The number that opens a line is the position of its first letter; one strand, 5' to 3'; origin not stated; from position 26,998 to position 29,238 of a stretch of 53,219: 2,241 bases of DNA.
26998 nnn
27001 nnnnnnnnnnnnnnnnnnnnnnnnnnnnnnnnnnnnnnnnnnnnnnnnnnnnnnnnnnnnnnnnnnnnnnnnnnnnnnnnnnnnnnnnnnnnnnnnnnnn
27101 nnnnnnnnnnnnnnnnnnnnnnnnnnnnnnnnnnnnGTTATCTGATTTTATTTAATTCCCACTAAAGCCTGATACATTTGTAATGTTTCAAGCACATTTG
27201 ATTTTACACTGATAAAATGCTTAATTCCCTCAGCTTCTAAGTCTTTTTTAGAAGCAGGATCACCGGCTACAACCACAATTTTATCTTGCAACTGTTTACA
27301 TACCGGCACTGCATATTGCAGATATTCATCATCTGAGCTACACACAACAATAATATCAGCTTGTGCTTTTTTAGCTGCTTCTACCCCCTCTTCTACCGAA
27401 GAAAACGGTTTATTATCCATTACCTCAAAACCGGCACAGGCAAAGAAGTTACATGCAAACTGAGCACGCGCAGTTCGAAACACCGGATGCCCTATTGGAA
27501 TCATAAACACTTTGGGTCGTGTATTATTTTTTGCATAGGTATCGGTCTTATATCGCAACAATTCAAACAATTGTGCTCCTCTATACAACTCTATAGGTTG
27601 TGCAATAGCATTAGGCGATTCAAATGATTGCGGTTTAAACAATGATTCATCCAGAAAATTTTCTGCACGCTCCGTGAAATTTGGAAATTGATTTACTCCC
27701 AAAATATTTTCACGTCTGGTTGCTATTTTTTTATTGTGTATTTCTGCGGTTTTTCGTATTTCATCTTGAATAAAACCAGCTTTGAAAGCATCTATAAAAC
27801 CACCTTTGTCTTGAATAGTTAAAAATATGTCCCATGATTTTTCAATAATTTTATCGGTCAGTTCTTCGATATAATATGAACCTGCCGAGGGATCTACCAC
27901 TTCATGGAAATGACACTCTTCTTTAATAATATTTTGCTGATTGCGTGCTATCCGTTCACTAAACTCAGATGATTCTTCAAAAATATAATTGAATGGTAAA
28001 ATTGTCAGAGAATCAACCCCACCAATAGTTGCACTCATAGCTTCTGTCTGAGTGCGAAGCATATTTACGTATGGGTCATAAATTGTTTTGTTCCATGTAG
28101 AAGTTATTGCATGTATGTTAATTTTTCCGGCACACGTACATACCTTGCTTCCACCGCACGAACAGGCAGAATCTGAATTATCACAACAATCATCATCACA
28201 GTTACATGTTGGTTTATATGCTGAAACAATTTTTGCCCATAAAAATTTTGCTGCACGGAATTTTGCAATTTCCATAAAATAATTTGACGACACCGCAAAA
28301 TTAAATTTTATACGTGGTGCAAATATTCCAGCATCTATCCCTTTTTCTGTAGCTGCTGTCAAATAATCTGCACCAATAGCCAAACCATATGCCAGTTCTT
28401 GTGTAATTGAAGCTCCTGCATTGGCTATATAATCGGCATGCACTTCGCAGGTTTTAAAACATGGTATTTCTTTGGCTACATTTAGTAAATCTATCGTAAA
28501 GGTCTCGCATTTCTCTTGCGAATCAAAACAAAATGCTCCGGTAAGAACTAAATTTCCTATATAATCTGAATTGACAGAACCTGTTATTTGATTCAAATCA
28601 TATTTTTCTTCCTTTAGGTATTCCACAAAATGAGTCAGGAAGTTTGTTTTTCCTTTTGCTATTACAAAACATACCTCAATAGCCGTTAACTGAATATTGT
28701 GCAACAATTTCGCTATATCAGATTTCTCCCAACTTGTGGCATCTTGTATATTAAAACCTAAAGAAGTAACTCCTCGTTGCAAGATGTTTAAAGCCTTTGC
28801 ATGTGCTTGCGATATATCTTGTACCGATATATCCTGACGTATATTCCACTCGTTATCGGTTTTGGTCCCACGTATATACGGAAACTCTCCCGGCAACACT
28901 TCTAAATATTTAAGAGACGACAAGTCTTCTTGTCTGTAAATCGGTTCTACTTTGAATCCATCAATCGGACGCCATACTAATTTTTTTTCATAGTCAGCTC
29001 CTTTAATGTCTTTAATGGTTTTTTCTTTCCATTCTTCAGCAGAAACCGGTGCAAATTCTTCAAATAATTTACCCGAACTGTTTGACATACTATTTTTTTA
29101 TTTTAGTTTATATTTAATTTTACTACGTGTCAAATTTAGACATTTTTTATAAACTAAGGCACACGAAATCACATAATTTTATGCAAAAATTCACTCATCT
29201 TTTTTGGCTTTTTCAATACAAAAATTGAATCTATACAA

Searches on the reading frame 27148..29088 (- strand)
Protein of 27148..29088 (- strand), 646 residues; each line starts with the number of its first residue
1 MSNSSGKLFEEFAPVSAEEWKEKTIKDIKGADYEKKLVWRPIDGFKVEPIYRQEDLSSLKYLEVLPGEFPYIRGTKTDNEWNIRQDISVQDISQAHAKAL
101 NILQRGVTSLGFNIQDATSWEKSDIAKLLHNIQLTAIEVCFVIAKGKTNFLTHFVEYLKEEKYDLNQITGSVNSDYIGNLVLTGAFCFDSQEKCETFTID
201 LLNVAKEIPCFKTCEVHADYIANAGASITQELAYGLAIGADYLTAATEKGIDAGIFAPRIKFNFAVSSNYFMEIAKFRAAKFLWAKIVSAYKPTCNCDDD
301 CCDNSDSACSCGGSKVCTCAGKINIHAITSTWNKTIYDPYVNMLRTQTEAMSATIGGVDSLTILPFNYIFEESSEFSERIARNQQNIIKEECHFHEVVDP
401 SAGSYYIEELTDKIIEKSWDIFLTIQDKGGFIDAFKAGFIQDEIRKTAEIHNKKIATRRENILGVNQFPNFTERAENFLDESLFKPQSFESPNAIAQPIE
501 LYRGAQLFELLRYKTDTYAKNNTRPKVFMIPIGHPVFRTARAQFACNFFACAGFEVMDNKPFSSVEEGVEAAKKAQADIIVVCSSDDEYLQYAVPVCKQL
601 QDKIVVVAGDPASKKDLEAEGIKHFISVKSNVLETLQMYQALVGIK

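Call 66: search_protein_families(library=pfam, proteins=[window:27148-29088:-], max_evalue=0.00001)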
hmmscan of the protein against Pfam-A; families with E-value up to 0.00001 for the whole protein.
window:27148-29088:- (646 aa): 1 family
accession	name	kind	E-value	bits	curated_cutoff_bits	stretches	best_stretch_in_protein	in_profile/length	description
PF01642.28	MM_CoA_mutase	-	6.5e-136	454.3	22.1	1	43-558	4-505/512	Methylmalonyl-CoA mutase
